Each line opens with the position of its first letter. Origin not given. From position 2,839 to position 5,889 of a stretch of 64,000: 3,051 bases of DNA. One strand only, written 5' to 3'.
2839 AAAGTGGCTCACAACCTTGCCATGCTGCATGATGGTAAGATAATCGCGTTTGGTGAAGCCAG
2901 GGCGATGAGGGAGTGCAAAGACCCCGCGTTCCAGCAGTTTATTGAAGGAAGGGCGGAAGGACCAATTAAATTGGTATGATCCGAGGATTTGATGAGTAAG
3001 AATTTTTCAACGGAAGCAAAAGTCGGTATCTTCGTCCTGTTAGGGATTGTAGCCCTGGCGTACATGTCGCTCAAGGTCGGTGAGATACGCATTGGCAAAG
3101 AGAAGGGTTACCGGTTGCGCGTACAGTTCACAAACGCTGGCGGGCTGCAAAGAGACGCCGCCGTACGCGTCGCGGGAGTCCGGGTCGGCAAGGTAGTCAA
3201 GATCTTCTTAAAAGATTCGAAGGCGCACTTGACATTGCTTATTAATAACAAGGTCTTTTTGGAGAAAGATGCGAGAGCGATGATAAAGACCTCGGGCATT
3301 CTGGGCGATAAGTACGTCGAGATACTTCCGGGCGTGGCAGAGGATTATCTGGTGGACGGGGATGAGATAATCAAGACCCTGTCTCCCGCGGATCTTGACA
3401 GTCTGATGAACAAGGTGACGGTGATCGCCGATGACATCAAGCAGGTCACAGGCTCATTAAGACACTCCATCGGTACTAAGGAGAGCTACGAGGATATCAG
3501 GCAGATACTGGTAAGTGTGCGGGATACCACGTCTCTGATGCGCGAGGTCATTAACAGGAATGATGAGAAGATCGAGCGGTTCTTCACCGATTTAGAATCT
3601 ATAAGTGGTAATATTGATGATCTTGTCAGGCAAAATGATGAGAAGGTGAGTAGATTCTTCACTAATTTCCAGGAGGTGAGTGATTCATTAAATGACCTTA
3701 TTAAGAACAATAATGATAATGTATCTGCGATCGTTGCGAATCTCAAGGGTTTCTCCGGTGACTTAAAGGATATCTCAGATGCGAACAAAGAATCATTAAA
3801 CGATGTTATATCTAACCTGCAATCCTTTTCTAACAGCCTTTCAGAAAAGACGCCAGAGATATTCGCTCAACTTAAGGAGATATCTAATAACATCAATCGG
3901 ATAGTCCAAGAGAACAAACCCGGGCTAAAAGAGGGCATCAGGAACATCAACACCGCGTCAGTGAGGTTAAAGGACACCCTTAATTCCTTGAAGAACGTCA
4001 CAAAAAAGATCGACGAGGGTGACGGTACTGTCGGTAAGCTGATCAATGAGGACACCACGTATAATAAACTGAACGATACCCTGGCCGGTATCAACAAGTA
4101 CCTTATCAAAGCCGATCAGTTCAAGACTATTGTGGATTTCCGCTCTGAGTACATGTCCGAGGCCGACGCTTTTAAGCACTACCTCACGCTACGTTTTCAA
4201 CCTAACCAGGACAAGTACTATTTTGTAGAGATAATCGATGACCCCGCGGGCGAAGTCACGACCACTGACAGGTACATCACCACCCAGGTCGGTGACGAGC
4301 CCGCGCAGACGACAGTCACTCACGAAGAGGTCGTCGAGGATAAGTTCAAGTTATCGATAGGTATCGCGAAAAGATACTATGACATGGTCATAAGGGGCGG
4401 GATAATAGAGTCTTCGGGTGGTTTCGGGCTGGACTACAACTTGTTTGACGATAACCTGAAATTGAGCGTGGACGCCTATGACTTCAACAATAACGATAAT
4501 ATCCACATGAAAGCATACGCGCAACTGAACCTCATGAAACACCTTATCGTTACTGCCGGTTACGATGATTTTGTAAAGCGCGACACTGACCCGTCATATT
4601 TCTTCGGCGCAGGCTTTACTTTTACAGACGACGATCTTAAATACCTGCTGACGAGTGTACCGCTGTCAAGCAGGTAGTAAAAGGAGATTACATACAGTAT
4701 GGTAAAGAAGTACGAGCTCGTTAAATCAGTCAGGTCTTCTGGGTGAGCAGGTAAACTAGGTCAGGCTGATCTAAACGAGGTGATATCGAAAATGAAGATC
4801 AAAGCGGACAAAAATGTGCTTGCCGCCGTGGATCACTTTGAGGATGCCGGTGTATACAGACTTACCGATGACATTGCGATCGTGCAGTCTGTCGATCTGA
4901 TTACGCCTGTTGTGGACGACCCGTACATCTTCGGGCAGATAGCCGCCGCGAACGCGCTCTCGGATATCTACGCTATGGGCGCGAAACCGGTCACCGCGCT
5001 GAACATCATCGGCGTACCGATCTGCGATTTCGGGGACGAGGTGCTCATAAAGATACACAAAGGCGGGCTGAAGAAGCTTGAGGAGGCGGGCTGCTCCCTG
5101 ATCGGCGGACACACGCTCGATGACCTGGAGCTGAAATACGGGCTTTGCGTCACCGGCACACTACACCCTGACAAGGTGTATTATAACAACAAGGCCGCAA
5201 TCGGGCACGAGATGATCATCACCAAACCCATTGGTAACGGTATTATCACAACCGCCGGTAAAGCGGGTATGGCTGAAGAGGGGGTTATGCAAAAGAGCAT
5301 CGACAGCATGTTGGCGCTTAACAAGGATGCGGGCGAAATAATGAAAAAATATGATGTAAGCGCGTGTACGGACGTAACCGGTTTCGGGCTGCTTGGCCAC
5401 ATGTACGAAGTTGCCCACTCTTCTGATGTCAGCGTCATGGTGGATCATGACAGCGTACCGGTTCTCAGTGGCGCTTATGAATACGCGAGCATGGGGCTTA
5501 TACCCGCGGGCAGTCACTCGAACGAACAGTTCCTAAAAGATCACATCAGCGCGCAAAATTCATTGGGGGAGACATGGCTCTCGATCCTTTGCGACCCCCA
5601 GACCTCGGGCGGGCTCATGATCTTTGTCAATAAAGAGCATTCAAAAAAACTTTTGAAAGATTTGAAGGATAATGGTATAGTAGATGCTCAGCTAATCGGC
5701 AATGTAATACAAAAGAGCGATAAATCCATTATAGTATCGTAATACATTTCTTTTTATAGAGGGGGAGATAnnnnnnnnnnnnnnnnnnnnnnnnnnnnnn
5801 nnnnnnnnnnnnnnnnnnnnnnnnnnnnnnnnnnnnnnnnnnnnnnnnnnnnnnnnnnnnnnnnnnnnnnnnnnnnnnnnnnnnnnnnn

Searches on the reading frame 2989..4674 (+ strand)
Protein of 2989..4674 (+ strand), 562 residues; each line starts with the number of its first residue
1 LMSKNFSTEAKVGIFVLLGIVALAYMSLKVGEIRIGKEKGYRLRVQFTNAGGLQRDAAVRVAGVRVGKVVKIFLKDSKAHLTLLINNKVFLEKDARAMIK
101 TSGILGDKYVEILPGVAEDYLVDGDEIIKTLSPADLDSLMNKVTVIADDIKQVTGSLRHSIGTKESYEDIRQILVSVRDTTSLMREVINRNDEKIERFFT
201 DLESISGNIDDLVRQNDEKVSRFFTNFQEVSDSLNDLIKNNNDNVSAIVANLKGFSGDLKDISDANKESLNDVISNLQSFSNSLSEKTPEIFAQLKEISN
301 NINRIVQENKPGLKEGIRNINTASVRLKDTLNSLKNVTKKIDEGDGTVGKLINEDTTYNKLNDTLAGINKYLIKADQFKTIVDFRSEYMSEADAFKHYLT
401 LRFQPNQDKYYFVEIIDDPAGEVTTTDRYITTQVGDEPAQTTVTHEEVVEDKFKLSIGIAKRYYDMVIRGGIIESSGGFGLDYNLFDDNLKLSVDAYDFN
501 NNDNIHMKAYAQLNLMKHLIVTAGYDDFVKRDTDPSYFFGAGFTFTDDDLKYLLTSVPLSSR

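Call 79: search_protein_families(library=pfam, max_evalue=0.001, proteins=[window:2989-4674:+])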
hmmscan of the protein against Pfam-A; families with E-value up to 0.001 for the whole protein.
window:2989-4674:+ (562 aa): 6 families
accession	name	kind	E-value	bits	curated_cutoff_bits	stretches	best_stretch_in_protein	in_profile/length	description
PF02470.25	MlaD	-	1.3e-20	73.9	25.1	1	39-115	1-81/81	MlaD protein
PF11887.13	Mce4_CUP1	-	3.6e-08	33.7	32.6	1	236-300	113-177/222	Cholesterol uptake porter CUP1 of Mce4, putative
PF07464.16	ApoLp-III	-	1.1e-05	26.1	36.3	1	233-307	22-97/146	Apolipophorin-III precursor (apoLp-III)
PF04513.17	Baculo_PEP_C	-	1.8e-05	25.3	38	0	187-253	32-98/140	Baculovirus polyhedron envelope protein, PEP, C terminus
PF06103.16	DUF948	-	2.9e-05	24.6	37.2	0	173-237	20-87/89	Bacterial protein of unknown function (DUF948)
PF04108.17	ATG17_like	-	5.7e-05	23.2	43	1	136-300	114-293/355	Autophagy protein ATG17-like domain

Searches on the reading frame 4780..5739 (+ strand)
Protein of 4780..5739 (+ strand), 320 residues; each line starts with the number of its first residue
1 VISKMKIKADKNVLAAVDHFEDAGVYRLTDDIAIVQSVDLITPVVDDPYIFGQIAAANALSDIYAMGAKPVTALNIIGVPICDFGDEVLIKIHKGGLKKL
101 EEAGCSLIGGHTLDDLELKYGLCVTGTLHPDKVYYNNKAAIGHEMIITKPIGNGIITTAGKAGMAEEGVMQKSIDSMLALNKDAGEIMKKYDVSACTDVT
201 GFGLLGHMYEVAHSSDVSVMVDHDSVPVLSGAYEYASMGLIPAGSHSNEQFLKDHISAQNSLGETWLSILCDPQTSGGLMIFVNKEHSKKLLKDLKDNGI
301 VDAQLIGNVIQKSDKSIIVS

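Call 48: search_protein_families(library=pfam, max_evalue=0.00001, proteins=[window:4780-5739:+])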
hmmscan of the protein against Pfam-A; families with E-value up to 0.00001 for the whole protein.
window:4780-5739:+ (320 aa): 2 families
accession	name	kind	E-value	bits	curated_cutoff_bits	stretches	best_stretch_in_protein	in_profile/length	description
PF00586.29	AIRS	-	6e-25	88.3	24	1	21-127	2-111/112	AIR synthase related protein, N-terminal domain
PF02769.27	AIRS_C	-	2.3e-16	60.8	23.1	1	142-319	3-155/156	AIR synthase related protein, C-terminal domain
